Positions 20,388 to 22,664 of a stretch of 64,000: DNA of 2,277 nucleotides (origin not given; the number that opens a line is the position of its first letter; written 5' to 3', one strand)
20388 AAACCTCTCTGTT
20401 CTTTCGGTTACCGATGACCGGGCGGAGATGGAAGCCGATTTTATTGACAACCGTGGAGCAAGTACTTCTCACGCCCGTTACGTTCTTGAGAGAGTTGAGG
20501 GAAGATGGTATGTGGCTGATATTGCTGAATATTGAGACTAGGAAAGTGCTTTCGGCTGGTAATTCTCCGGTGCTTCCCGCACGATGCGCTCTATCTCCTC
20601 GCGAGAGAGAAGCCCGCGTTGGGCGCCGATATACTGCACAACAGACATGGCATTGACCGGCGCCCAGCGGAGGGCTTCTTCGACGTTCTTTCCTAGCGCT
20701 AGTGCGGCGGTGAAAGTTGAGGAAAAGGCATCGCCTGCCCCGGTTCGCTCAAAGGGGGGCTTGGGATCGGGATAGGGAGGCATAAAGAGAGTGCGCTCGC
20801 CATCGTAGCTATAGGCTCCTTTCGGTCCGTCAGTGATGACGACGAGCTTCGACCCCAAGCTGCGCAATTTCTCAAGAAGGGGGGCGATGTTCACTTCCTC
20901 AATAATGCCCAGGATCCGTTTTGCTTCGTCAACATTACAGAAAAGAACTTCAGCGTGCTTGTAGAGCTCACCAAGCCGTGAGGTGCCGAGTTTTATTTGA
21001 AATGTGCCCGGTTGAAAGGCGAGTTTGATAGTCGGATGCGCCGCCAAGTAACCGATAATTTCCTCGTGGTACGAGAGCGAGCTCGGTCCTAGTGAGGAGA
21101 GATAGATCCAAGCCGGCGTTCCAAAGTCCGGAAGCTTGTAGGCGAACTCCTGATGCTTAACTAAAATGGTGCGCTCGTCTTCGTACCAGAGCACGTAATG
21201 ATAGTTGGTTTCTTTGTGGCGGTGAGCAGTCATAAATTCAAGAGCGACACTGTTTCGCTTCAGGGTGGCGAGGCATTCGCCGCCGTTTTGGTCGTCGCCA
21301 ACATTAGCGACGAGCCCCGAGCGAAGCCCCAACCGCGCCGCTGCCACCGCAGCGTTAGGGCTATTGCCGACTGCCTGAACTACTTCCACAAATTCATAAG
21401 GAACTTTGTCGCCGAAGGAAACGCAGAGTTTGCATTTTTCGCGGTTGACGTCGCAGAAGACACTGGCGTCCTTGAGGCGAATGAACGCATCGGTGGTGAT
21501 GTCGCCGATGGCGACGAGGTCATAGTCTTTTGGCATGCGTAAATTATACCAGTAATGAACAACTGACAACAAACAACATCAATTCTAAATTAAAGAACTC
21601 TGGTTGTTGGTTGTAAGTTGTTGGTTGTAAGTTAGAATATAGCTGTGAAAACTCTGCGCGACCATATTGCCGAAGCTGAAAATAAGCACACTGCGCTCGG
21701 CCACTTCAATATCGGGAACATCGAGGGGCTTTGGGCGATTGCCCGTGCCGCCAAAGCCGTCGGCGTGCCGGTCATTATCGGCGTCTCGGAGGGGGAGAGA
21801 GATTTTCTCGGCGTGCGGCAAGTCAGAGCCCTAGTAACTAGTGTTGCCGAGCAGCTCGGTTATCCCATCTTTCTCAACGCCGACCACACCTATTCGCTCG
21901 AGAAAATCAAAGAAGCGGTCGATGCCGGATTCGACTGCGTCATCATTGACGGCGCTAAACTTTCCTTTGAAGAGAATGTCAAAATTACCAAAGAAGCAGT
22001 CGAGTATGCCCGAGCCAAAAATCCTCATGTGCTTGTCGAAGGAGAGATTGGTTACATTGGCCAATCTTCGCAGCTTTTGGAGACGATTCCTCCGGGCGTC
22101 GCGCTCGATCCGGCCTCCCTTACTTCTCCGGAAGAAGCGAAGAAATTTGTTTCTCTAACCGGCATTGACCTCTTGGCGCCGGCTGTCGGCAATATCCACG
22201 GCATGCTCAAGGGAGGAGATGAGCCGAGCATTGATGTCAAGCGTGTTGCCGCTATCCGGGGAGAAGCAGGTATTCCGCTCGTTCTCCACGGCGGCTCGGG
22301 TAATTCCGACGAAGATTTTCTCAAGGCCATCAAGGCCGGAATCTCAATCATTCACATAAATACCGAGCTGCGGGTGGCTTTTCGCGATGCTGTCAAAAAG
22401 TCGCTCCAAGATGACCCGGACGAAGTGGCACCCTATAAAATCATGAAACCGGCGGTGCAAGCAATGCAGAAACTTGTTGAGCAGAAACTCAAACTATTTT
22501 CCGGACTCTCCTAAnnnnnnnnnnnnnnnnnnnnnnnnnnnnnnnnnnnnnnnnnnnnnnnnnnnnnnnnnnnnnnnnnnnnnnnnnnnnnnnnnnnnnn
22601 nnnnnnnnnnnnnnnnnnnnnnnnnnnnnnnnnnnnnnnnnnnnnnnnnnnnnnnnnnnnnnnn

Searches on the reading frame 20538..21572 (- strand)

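Call 15: search_protein_families(library=pfam, proteins=[window:20538-21572:-], max_evalue=0.01)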
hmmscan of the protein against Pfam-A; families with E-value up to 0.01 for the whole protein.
window:20538-21572:- (344 aa): 2 families
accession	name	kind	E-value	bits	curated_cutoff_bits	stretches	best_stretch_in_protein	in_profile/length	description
PF00294.29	PfkB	-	2e-34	119.8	25.8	1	67-320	35-298/302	pfkB family carbohydrate kinase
PF08543.17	Phos_pyr_kin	-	1.6e-07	31.4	27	1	202-304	115-224/246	Phosphomethylpyrimidine kinase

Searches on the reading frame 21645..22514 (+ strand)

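Call 15: search_protein_families(library=pfam, proteins=[window:21645-22514:+], max_evalue=0.01)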
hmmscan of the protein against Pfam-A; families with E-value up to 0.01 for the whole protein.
window:21645-22514:+ (289 aa): 3 families
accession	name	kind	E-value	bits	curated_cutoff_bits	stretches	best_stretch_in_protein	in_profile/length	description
PF01116.26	F_bP_aldolase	-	9.5e-78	261.9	25.5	1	3-285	2-272/277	Fructose-bisphosphate aldolase class-II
PF13378.12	MR_MLE_C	-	0.00082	19.6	29.4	0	161-215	107-153/219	Enolase C-terminal domain-like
PF01729.25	QRPTase_C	-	0.0096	16.1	23.1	0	82-132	87-131/169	Quinolinate phosphoribosyl transferase, C-terminal domain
